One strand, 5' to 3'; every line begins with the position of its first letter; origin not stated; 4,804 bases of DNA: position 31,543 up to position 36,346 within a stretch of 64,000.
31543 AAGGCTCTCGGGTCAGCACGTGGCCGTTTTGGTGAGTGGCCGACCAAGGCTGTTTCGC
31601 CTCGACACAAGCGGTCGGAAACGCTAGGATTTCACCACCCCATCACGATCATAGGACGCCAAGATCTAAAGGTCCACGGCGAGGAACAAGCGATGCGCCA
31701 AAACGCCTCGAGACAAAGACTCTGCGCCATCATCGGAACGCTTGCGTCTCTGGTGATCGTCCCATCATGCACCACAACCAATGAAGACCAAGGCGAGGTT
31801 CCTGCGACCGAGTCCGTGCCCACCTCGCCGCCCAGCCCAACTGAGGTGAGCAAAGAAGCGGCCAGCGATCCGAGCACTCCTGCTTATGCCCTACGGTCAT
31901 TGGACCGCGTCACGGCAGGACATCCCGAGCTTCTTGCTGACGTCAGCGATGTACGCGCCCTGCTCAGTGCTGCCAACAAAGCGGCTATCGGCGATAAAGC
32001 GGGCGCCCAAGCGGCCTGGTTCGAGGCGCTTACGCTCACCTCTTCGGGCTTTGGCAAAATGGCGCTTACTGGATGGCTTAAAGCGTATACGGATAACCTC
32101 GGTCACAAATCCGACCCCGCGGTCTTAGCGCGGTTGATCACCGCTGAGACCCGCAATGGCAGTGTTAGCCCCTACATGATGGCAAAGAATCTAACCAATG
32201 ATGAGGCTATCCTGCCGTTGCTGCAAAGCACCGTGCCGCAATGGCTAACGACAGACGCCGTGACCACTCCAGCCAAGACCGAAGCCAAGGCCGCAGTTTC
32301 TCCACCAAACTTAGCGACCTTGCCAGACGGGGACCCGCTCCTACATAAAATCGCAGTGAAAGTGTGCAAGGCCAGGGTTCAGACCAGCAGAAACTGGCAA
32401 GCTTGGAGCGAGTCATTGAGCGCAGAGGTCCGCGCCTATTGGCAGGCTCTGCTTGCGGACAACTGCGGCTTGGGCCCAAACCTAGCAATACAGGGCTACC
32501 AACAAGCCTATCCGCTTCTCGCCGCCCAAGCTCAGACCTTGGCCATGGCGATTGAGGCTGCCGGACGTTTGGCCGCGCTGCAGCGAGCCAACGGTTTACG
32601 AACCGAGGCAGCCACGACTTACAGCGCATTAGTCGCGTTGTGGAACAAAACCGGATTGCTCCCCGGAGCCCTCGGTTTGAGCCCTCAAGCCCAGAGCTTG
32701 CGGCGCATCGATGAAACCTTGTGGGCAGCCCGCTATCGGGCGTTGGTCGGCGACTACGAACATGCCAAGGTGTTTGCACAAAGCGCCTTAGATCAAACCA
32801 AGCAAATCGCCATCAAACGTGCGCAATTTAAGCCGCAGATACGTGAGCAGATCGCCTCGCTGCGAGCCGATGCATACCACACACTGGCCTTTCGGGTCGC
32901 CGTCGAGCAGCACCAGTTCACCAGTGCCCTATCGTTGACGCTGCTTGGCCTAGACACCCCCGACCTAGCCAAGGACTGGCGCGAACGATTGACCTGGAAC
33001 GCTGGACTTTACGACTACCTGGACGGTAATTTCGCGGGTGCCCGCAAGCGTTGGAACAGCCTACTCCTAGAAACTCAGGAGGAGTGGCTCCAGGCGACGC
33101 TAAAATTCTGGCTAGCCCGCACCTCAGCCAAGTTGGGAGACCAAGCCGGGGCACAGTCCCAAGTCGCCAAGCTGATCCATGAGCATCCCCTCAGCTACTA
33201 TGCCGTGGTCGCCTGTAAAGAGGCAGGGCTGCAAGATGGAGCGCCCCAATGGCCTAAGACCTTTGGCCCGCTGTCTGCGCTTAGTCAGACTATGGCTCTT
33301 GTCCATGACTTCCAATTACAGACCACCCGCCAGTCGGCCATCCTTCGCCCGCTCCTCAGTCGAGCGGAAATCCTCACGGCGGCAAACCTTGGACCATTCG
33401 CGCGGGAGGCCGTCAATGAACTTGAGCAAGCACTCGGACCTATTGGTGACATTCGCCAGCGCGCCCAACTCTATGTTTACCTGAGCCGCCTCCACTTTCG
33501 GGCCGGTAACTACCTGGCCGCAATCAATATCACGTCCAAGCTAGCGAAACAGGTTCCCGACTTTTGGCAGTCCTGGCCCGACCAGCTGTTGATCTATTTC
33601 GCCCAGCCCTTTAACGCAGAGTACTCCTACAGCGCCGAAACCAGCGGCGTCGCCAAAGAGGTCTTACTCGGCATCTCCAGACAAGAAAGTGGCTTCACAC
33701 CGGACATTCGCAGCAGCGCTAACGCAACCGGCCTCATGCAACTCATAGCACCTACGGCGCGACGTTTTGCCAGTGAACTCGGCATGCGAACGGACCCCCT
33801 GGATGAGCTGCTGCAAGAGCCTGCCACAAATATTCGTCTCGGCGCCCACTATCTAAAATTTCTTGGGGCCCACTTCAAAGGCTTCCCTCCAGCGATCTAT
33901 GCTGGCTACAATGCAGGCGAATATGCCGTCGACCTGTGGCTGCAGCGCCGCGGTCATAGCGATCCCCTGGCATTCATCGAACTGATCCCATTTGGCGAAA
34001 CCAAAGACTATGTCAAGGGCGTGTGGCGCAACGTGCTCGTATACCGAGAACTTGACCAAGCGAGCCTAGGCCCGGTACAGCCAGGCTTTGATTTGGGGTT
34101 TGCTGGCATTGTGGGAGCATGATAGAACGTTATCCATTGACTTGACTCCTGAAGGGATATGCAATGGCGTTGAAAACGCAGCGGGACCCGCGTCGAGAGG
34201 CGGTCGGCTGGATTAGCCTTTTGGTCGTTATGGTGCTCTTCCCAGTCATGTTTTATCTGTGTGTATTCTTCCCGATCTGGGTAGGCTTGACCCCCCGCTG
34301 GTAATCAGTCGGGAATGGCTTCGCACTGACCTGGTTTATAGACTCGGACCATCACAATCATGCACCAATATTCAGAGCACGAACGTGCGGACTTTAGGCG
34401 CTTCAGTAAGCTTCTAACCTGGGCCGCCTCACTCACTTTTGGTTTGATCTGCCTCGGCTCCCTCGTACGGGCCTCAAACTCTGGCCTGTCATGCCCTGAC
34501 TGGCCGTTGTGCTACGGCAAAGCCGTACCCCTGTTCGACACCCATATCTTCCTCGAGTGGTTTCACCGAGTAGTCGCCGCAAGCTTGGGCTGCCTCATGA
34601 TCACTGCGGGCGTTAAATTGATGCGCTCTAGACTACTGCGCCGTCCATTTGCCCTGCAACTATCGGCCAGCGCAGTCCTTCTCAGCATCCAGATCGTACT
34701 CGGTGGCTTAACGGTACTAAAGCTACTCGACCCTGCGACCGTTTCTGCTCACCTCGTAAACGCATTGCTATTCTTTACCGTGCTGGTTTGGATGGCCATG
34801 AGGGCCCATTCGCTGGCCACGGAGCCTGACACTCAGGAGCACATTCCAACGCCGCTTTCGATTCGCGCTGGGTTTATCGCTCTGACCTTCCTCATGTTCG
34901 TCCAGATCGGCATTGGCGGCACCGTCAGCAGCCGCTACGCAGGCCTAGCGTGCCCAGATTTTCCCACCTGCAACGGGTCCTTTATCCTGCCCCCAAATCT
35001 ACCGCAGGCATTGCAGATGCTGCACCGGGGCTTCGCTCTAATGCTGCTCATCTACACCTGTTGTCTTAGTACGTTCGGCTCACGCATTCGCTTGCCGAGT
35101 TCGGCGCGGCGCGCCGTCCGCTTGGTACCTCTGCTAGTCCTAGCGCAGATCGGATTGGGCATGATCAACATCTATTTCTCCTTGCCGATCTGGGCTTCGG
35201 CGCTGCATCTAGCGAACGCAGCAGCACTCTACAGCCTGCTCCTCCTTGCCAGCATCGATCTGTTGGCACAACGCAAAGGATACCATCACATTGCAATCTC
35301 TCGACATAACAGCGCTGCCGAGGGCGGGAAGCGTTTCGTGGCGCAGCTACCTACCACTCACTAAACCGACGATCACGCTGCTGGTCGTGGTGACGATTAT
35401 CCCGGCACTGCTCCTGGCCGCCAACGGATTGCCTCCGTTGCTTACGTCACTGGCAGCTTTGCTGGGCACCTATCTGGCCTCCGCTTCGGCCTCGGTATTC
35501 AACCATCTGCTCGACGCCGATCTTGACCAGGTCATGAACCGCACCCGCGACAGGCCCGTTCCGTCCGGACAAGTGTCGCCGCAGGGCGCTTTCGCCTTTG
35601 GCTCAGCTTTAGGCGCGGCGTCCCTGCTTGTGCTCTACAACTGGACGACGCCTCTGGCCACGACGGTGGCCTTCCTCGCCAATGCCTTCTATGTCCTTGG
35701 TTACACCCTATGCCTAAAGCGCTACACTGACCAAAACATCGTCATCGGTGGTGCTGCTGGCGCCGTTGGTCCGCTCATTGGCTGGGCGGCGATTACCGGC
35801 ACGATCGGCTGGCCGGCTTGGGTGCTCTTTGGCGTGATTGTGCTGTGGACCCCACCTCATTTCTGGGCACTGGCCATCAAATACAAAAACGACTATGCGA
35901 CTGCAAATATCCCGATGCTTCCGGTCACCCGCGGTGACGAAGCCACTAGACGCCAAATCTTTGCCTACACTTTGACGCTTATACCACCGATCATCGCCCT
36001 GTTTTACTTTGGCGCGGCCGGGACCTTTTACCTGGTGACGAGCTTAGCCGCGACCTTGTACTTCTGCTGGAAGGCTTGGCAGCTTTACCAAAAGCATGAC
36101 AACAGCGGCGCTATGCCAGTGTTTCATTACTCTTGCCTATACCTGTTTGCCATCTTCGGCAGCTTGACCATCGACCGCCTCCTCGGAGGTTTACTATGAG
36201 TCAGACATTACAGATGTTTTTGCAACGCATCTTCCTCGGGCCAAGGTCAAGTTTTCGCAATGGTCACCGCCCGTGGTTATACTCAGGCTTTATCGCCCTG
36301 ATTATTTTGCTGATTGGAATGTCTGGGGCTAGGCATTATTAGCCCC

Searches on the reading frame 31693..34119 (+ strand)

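Call 76: search_protein_families(library=pfam, proteins=[window:31693-34119:+], max_evalue=1e-8)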
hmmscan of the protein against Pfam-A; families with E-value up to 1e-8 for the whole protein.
window:31693-34119:+ (809 aa): 1 family
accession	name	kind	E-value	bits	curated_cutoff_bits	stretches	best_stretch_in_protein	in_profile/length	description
PF01464.25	SLT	-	1.5e-21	76.5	21.3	1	648-757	7-112/117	Transglycosylase SLT domain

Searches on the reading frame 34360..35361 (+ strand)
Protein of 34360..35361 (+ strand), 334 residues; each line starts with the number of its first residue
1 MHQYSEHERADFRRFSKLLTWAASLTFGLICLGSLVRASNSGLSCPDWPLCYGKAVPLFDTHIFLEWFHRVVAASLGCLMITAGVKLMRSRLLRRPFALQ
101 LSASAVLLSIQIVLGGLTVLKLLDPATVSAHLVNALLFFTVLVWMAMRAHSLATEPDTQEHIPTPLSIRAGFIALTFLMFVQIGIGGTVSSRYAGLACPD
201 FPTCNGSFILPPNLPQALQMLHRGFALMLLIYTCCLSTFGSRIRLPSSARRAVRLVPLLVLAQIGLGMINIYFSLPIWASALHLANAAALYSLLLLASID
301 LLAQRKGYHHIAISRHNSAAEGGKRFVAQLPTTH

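Call 76: search_protein_families(library=pfam, proteins=[window:34360-35361:+], max_evalue=1e-8)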
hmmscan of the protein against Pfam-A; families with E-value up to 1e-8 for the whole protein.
window:34360-35361:+ (334 aa): 1 family
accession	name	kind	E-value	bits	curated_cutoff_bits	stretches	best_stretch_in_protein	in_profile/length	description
PF02628.20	COX15-CtaA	-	1.5e-49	169.3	29.9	2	60-294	72-321/322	Cytochrome oxidase assembly protein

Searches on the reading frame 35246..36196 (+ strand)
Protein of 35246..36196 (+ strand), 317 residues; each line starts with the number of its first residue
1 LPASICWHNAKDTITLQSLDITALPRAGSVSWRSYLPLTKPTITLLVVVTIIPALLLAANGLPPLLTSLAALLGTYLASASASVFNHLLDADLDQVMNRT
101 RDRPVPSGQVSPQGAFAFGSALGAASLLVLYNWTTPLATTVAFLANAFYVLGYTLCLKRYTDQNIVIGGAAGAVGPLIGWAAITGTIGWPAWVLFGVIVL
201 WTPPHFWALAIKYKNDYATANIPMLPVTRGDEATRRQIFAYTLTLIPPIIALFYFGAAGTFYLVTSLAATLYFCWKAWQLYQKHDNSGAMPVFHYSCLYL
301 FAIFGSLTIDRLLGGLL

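Call 76: search_protein_families(library=pfam, proteins=[window:35246-36196:+], max_evalue=1e-8)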
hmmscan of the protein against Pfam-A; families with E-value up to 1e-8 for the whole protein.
window:35246-36196:+ (317 aa): 1 family
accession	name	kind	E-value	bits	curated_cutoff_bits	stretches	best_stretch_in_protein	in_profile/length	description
PF01040.23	UbiA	-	1.9e-62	211.3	34.2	1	47-293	1-244/250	UbiA prenyltransferase family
